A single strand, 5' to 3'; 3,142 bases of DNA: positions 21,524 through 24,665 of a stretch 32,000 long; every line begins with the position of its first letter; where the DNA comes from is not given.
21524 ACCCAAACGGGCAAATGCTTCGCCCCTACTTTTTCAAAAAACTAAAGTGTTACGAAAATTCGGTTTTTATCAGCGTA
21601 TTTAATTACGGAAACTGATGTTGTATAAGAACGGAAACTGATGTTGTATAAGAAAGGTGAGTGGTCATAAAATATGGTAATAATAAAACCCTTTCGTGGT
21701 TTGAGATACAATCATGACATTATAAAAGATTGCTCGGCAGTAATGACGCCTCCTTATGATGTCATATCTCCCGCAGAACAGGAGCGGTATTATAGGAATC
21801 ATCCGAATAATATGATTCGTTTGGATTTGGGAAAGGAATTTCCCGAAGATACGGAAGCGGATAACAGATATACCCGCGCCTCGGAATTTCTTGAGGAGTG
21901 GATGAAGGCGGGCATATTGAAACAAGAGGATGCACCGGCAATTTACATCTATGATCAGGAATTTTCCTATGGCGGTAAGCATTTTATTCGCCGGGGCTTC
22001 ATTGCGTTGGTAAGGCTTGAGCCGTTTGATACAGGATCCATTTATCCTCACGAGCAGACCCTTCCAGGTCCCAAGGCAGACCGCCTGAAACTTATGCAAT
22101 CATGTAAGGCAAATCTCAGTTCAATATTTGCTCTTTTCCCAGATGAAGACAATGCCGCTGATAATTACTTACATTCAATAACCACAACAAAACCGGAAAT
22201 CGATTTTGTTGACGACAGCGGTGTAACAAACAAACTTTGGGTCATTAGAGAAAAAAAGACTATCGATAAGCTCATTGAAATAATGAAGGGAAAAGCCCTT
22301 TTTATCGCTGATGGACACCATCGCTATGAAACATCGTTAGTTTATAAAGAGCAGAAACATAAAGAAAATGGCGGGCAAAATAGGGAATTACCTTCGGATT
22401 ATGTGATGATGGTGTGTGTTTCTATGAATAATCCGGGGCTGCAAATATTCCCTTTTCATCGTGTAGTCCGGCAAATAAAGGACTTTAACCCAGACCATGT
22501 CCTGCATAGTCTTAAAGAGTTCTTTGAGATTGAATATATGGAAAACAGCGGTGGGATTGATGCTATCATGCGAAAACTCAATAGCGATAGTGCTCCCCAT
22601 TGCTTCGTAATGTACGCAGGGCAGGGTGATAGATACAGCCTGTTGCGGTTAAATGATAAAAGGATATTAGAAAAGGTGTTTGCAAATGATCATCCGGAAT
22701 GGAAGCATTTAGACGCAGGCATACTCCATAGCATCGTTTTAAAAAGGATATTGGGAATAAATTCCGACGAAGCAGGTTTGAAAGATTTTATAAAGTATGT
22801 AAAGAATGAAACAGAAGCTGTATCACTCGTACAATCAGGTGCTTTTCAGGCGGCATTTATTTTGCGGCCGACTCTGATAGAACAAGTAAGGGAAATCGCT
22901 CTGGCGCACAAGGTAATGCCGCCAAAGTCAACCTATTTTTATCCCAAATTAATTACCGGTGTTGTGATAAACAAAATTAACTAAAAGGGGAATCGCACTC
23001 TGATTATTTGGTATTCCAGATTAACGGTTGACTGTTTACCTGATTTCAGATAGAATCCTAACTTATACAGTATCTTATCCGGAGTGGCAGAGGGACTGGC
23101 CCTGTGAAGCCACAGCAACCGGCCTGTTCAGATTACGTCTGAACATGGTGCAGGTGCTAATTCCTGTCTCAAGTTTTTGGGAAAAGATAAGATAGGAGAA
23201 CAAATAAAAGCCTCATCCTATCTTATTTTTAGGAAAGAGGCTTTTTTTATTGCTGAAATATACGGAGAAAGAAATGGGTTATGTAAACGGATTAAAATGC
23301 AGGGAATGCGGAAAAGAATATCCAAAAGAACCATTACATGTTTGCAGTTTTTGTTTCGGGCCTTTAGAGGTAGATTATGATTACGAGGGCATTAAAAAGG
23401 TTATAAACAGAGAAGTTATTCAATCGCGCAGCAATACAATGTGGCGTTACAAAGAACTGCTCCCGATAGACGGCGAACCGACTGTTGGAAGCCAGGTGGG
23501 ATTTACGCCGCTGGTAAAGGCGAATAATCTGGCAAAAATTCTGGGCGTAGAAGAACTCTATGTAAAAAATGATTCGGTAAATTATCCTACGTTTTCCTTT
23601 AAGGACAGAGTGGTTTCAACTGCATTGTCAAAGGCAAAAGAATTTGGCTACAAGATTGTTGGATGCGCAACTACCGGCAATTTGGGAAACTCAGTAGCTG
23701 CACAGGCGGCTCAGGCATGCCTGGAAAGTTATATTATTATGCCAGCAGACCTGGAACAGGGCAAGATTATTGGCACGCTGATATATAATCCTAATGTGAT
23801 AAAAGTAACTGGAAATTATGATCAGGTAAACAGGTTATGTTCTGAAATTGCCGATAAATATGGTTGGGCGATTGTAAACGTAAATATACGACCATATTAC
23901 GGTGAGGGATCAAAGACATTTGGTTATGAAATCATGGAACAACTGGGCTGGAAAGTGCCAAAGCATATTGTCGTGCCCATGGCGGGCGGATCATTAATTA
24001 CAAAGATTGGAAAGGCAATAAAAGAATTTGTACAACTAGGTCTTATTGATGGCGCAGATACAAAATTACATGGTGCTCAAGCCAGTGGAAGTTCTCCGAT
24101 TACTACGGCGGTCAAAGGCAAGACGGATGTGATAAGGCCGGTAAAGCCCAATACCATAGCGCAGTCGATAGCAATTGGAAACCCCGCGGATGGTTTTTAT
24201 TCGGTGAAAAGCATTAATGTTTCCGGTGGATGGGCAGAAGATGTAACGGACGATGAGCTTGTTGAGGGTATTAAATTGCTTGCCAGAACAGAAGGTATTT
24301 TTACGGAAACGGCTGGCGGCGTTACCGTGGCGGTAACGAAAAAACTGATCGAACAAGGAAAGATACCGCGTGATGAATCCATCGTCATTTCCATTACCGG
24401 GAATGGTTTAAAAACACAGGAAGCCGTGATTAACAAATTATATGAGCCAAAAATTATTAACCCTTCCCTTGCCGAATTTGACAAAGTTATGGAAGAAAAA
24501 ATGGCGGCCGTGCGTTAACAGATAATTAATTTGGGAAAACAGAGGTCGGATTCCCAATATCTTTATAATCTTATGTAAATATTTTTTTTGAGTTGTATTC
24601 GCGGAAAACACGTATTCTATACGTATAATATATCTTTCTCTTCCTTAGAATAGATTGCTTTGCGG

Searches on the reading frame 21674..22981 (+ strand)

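Call 21: search_protein_families(library=pfam, proteins=[window:21674-22981:+], max_evalue=0.00001)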
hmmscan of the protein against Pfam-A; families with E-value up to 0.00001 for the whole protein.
window:21674-22981:+ (436 aa): 1 family
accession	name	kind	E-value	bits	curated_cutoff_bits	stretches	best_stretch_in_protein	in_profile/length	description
PF06245.16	DUF1015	-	4.2e-101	338.6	25.8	1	4-347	1-323/325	Protein of unknown function (DUF1015)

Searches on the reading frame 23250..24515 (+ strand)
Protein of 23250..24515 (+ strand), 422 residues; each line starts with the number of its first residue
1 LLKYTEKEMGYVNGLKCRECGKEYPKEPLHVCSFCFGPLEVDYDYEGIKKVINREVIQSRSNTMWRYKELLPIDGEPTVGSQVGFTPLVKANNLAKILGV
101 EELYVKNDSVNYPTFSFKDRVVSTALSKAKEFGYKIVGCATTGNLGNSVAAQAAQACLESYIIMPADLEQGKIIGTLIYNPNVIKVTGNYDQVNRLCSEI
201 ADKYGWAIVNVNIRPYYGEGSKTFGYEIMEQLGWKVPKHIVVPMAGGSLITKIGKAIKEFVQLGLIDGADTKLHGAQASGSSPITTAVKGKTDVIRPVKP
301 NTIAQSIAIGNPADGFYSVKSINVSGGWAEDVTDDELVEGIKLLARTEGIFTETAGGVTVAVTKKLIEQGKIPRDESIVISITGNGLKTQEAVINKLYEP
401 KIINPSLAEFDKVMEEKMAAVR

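Call 21: search_protein_families(library=pfam, proteins=[window:23250-24515:+], max_evalue=0.00001)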
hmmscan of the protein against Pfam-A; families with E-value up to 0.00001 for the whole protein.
window:23250-24515:+ (422 aa): 2 families
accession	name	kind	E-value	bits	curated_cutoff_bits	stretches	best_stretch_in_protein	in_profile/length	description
PF00291.31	PALP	-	7.1e-69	232.8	35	1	82-384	4-295/295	Pyridoxal-phosphate dependent enzyme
PF05810.19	NinF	-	5.5e-08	33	27.5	1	16-40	1-25/25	NinF protein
